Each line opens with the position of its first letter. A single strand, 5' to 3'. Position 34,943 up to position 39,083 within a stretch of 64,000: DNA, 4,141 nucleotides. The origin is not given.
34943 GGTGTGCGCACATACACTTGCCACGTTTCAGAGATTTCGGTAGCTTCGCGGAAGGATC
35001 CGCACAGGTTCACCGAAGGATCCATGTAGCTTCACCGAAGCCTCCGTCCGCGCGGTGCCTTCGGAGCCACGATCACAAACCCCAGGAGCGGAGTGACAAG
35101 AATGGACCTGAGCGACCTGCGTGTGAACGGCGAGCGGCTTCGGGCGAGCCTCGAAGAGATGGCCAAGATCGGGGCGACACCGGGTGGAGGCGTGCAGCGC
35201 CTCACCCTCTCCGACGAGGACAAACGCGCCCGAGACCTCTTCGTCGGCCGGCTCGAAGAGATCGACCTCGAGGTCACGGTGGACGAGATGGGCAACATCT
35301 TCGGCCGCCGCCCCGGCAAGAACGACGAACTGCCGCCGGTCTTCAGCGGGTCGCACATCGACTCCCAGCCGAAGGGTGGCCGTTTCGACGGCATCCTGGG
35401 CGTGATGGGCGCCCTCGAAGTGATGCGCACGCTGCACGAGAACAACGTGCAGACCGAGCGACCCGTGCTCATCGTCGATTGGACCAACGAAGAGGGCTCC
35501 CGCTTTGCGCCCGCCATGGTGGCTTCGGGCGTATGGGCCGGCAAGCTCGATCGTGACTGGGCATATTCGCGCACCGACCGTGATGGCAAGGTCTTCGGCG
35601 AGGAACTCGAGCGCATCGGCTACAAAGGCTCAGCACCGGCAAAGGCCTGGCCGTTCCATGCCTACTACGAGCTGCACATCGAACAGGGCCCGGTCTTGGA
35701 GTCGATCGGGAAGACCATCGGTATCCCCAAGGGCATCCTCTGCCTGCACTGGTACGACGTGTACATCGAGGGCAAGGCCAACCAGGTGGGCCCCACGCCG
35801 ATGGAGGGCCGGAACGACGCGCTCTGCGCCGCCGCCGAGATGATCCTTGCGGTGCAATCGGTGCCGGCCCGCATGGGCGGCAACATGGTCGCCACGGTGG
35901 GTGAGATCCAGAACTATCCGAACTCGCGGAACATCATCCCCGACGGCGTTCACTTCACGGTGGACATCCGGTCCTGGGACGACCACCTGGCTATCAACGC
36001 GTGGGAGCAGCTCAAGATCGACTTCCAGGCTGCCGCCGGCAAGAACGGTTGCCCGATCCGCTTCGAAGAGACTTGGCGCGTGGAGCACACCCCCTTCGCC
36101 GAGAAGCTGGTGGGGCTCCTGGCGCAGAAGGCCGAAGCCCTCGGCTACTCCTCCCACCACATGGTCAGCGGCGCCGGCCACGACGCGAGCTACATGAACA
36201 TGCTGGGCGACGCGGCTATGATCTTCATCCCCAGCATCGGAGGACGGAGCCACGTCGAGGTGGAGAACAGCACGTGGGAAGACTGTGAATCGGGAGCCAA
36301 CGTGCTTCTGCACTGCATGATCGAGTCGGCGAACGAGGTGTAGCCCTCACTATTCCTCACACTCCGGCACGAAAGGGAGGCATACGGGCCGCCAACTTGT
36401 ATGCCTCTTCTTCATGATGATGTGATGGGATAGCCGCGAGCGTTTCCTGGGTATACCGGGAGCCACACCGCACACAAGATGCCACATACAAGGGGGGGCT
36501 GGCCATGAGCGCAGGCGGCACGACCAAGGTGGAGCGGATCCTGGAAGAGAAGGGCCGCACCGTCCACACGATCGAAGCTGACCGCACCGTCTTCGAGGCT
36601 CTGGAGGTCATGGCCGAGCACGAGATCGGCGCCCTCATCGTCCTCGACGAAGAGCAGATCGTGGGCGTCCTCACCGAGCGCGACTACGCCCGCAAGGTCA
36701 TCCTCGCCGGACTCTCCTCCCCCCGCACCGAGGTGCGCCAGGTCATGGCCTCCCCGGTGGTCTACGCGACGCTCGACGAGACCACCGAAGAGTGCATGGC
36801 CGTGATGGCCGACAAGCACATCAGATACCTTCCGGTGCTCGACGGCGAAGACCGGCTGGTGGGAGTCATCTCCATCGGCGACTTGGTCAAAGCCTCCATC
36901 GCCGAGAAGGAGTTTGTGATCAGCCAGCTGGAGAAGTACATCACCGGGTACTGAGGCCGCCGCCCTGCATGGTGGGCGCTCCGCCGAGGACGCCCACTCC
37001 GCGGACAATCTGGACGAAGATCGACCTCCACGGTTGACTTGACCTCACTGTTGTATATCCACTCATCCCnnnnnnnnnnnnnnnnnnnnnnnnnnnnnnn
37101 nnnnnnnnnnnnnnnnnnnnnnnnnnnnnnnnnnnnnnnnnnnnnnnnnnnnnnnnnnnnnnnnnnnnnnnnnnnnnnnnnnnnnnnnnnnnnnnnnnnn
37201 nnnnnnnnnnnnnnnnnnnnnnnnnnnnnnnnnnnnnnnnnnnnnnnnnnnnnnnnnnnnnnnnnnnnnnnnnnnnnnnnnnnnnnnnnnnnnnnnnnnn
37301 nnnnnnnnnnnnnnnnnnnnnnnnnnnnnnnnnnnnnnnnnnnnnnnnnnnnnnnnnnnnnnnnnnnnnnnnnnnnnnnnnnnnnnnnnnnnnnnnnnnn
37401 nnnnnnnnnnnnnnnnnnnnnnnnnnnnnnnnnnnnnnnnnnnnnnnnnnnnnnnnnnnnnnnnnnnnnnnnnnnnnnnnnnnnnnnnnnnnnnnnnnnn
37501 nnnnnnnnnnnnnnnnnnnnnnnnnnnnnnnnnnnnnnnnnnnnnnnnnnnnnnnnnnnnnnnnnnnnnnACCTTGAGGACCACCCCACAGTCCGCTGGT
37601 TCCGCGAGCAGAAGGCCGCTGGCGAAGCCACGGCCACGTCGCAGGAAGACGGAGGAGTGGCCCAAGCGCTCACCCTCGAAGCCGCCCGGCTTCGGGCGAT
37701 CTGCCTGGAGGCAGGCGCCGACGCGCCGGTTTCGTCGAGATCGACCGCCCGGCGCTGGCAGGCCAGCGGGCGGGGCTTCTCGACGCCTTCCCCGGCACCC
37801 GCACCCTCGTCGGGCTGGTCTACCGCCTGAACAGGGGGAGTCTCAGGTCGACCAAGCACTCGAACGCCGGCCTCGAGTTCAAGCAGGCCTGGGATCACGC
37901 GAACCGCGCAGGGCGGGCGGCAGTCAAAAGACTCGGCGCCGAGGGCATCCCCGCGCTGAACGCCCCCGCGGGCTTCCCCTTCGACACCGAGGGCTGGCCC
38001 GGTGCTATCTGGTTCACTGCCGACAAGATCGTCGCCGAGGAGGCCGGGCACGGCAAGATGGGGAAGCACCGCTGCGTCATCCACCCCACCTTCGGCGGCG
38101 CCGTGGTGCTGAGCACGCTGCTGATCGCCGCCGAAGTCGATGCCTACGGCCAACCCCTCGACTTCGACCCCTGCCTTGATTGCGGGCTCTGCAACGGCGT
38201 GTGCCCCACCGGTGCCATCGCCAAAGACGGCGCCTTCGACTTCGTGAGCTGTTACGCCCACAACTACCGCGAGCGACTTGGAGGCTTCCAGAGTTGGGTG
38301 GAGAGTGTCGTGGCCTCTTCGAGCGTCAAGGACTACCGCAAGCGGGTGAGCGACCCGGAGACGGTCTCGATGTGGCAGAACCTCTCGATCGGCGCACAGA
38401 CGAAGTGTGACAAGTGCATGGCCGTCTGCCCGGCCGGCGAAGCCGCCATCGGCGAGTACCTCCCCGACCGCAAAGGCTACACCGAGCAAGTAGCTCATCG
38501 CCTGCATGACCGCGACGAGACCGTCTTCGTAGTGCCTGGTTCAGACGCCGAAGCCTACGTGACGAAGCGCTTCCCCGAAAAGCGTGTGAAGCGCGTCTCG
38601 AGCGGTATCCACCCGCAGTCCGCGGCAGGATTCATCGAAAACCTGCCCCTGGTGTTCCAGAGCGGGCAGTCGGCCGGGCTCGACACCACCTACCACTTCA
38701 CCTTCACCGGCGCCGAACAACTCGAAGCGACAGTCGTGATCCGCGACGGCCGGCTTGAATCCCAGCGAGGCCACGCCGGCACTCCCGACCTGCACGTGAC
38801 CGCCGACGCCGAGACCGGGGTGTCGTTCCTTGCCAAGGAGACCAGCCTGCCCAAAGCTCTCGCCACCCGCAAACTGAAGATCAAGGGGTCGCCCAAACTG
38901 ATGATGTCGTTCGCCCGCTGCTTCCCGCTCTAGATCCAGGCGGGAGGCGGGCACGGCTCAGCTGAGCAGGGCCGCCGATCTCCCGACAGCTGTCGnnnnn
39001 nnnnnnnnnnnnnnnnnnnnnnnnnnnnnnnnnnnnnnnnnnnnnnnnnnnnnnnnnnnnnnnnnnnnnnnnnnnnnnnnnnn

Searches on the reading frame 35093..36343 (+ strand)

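Call 30: search_protein_families(library=pfam, proteins=[window:35093-36343:+], max_evalue=0.001)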
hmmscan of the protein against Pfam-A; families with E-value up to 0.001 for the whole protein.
window:35093-36343:+ (416 aa): 3 families
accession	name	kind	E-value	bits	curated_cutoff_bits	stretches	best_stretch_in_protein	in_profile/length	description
PF01546.33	Peptidase_M20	-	5.7e-24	85.6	24.6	1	86-409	3-204/206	Peptidase family M20/M25/M40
PF04389.22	Peptidase_M28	-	3e-06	27.5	21.3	1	68-135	1-68/193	Peptidase family M28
PF07687.19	M20_dimer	-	0.00019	21.8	21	1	219-314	7-98/107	Peptidase dimerisation domain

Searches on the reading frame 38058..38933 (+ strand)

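Call 30: search_protein_families(library=pfam, proteins=[window:38058-38933:+], max_evalue=0.001)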
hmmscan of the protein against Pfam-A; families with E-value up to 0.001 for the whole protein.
window:38058-38933:+ (291 aa): 11 families
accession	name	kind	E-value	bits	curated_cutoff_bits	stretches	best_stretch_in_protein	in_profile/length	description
PF02036.22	SCP2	-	3.4e-09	37.4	21.3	1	206-288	17-99/101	SCP-2 sterol transfer family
PF13237.11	Fer4_10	-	1.1e-07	32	25.5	0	35-56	5-28/53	4Fe-4S dicluster domain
PF12838.12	Fer4_7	-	7.4e-07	30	27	0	34-53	33-52/52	4Fe-4S dicluster domain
PF13484.11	Fer4_16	-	1.6e-06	29.2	30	1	39-126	2-65/66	4Fe-4S double cluster binding domain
PF13187.11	Fer4_9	-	3.4e-06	27.4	27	0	37-54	35-52/52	4Fe-4S dicluster domain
PF00037.32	Fer4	-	3.4e-05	23.9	21.1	1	35-54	4-23/24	4Fe-4S binding domain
PF14697.11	Fer4_21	-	3.8e-05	24.2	35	0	34-54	36-57/59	4Fe-4S dicluster domain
PF12837.12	Fer4_6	-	3.8e-05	23.9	25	0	37-54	7-24/24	4Fe-4S binding domain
PF14864.11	Alkyl_sulf_C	-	6.6e-05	23.6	27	1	204-289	28-113/125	Alkyl sulfatase C-terminal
PF13534.11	Fer4_17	-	0.00014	22.7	22.2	0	32-52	39-59/61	4Fe-4S dicluster domain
PF13746.11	Fer4_18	-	0.00056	20.5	27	0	37-65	59-88/114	4Fe-4S dicluster domain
